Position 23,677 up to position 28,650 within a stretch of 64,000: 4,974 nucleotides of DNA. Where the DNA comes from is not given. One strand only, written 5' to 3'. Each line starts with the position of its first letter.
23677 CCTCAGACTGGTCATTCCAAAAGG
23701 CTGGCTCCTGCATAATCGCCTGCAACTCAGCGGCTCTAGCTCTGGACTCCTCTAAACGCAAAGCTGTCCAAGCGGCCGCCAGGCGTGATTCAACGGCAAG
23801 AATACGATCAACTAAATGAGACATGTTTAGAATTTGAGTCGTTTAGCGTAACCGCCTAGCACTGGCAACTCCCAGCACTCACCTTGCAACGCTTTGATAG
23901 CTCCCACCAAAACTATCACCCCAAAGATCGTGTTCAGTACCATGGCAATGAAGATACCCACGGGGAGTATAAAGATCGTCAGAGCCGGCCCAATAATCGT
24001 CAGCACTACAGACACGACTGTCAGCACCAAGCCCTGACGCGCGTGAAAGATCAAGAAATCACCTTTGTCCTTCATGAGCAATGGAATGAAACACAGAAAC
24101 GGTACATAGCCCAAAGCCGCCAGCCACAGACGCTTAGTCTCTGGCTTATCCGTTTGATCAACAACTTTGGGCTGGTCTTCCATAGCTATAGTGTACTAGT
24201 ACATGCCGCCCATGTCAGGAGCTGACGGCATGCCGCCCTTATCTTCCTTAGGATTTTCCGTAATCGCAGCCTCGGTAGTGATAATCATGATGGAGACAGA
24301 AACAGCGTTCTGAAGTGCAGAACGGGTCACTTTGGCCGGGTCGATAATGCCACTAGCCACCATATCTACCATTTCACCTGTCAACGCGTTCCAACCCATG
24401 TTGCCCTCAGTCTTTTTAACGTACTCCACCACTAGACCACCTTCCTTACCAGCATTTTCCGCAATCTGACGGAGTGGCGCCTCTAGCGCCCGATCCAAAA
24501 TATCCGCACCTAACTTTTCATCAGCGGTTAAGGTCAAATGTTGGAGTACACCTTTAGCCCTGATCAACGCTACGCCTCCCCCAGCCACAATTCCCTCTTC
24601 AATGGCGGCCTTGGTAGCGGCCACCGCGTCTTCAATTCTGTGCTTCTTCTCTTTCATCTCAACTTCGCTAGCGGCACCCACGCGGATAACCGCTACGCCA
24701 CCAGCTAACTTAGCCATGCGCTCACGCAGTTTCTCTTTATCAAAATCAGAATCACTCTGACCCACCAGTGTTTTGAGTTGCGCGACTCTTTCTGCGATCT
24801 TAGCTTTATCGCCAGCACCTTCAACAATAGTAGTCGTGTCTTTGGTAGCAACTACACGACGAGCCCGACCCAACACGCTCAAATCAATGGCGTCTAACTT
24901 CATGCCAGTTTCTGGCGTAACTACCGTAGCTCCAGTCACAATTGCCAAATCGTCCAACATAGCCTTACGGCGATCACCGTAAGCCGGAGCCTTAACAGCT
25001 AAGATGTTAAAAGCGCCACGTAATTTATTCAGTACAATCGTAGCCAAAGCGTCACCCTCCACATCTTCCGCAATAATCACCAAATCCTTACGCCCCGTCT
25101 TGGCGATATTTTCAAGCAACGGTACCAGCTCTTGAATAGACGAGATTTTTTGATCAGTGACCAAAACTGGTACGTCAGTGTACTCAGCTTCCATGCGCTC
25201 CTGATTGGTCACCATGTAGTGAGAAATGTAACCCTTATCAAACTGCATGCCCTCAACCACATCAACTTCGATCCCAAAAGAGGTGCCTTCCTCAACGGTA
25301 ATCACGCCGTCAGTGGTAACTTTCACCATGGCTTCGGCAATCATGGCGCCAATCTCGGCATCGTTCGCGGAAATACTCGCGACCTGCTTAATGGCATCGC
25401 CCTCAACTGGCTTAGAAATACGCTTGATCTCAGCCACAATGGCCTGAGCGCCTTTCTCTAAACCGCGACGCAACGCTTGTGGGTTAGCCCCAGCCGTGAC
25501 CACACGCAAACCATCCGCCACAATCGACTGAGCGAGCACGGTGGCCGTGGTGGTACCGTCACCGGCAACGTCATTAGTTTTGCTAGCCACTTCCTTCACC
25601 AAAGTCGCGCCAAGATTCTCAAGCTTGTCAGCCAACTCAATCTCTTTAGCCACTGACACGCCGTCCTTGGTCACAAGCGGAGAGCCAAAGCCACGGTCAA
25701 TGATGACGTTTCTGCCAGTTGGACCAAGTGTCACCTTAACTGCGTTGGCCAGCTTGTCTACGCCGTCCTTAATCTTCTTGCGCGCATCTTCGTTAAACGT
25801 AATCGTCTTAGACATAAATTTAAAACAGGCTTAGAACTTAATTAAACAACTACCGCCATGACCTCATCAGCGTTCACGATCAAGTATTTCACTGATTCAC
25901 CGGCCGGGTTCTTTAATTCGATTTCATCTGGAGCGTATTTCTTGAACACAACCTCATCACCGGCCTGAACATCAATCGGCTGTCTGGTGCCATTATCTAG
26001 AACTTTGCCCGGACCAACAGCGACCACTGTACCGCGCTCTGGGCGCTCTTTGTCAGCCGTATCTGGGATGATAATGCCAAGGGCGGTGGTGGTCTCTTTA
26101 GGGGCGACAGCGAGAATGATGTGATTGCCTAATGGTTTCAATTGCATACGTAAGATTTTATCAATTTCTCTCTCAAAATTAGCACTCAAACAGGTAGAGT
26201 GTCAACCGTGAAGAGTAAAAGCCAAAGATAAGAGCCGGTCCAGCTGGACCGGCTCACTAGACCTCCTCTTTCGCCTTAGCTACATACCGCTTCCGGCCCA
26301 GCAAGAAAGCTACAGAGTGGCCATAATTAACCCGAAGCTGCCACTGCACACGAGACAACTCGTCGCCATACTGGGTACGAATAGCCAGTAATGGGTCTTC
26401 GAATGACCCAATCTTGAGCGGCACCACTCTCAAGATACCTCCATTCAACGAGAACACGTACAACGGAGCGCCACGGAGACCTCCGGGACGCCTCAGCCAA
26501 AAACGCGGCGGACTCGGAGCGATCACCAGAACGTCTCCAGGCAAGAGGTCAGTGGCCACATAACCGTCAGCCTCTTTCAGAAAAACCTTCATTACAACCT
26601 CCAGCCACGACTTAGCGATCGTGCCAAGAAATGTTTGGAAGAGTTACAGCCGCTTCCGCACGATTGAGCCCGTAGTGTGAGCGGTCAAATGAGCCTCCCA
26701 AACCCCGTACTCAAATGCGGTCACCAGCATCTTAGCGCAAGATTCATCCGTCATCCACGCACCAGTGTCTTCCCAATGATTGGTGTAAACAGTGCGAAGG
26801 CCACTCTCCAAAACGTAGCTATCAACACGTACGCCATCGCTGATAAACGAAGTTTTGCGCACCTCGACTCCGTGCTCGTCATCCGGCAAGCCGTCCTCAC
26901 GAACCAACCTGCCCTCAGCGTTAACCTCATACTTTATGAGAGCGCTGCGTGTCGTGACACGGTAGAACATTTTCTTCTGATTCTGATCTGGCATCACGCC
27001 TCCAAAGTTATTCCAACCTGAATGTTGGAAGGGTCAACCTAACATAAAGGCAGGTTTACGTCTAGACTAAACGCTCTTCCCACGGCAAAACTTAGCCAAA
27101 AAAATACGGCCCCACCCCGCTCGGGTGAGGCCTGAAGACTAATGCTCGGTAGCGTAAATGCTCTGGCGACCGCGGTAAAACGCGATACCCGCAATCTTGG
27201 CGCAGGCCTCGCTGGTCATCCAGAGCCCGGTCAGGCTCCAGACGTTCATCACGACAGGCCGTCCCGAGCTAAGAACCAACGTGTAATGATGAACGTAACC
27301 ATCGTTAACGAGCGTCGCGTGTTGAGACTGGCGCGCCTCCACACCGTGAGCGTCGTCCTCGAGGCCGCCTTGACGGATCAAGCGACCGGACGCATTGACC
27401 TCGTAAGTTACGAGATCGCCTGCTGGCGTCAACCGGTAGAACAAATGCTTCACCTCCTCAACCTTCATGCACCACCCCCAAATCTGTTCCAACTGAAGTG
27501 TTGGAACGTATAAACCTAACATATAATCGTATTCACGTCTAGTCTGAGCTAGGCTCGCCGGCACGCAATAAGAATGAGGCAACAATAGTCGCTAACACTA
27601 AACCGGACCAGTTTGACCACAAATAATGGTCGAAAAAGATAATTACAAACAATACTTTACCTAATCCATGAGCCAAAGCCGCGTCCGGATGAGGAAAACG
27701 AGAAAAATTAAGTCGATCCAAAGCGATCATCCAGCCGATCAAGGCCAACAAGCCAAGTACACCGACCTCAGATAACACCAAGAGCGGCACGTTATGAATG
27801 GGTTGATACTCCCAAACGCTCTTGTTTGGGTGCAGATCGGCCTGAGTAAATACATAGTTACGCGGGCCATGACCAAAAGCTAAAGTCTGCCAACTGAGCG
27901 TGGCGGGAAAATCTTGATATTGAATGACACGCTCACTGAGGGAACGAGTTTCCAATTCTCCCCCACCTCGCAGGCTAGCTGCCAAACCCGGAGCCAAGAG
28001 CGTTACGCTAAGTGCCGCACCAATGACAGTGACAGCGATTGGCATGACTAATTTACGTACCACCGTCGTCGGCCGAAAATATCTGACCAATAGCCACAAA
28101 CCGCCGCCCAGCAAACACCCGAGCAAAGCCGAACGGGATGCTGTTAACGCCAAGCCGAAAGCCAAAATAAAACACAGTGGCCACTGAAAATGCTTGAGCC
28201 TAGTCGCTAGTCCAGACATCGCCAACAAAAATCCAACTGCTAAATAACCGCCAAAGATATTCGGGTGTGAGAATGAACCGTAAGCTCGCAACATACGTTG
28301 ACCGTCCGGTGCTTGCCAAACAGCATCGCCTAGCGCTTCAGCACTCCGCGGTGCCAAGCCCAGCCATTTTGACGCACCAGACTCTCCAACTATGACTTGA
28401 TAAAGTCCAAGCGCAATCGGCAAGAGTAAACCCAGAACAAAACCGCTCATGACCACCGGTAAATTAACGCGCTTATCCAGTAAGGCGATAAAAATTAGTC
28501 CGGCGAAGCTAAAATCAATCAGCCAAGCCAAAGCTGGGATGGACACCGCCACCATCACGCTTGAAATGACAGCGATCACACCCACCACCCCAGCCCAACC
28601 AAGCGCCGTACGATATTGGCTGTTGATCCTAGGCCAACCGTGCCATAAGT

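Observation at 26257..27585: Tandem paralogous small genes, each preceded by an identical palindrome-containing upstream module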

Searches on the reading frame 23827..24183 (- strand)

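Call 95: search_protein_families(library=pfam, proteins=[window:23827-24183:-], max_evalue=0.001)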
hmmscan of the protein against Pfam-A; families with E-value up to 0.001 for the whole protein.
window:23827-24183:- (118 aa): 1 family
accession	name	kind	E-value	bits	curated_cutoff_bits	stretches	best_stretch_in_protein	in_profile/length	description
PF09685.15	DUF4870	-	7.8e-06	26.3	25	1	34-108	30-102/107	Domain of unknown function (DUF4870)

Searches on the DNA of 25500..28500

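Call 18: search_rna_families(source=window, start=25500, end=28500, threshold=evalue, max_evalue=1)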
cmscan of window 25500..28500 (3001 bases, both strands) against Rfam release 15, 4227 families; matches with E-value up to 1: 0.
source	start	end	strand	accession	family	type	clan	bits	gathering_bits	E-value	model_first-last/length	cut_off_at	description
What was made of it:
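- On Intrinsic-terminator attenuator or known cis-regulatory RNA (Rfam): Rfam at E up to 1 gave 0 hits in 25500-28500 (call 18).
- No Rfam hit at E up to 1 (call 18).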

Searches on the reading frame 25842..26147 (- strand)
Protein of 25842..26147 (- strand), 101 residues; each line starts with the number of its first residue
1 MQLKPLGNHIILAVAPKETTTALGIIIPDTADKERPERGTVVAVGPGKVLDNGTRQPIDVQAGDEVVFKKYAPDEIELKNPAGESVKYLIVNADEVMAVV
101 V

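Call 95: search_protein_families(library=pfam, proteins=[window:25842-26147:-], max_evalue=0.001)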
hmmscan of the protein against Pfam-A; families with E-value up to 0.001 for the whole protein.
window:25842-26147:- (101 aa): 1 family
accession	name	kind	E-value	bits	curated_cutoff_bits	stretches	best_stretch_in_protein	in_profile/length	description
PF00166.26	Cpn10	-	6e-25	87.5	21.1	1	3-100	2-93/93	Chaperonin 10 Kd subunit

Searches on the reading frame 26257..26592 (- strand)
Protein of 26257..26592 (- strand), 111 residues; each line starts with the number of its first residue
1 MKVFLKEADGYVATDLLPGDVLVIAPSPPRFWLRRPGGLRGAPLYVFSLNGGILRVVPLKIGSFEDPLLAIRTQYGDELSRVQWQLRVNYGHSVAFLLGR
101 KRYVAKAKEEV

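Call 7: search_protein_families(library=pfam, proteins=[window:26257-26592:-], max_evalue=1)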
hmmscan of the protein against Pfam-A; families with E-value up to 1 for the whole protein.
window:26257-26592:- (111 aa): 0 families
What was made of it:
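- On Polymorphic-toxin immunity gene array: There are no Imm or SUKH-type hits (call 7).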

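Call 8: search_protein_families(library=phrogs, proteins=[window:26257-26592:-], max_evalue=1)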
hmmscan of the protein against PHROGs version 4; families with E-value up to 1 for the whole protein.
window:26257-26592:- (111 aa): 0 families

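Call 9: search_protein_families(library=ncbifam, proteins=[window:26257-26592:-], max_evalue=1)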
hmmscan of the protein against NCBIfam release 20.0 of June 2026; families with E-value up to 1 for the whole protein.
window:26257-26592:- (111 aa): 0 families
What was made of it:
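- On Operator of a dimeric repressor (regulon site): No DNA-binding domain in the cassette proteins (calls 7, 9).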

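Call 10: search_protein_families(library=padloc, proteins=[window:26257-26592:-], max_evalue=1)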
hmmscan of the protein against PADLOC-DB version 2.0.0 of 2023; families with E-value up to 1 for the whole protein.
window:26257-26592:- (111 aa): 0 families

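Call 20: find_homologous_proteins(query=window:26257-26592:-, max_evalue=0.01)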
Query window:26257-26592:- (111 aa): 1 proteins with E <= 0.01 among 10 candidates.
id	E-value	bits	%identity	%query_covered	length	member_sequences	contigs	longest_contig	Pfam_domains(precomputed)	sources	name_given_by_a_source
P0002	2.4e-67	242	100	100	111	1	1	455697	-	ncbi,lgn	ncbi:MAG: hypothetical protein WAZ14_00575 [Patescibacteria group bacterium]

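Call 39: find_related_loci(query=window:26257-26592:-, collection=viral_contigs, flank=5000)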
Query window:26257-26592:- (111 aa) in viral_contigs; peptide patterns used: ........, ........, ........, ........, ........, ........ (x = any residue, [..] = any of these).
18 stretches matched a pattern, but none encodes a relative of the query by tblastn (E <= 1e-3).

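Call 62: search_solved_structures(query=A4, max_evalue=10)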
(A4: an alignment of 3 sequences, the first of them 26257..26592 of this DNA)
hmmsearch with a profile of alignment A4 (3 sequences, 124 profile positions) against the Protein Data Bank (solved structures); distinct sequences matched with E-value up to 10: 2.
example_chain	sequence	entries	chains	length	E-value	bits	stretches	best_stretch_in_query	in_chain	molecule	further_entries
6e1f_A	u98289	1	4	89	1.2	12.3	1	53-101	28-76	Lysine-specific histone demethylase 1A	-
5it3_A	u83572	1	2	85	1.5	12.1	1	53-101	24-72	Lysine-specific histone demethylase 1A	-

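Call 78: find_related_loci(query=A4, collection=metagenome_contigs, flank=4000)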
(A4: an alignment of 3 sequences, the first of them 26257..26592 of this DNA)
Query A4 (111 aa) in metagenome_contigs; peptide patterns used: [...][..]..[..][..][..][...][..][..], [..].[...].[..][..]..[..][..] (x = any residue, [..] = any of these).
395 stretches matched a pattern, but none encodes a relative of the query by tblastn (E <= 1e-3).

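Call 91: search_dna_similar(query=window:26257-26592:-, collection=plasmids, mode=protein, max_evalue=0.01)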
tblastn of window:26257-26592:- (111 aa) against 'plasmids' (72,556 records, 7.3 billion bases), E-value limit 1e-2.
No match.

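Call 93: search_dna_similar(query=window:26257-26592:-, collection=phages, mode=protein, max_evalue=0.01)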
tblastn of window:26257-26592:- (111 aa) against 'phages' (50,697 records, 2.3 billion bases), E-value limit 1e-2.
No match.
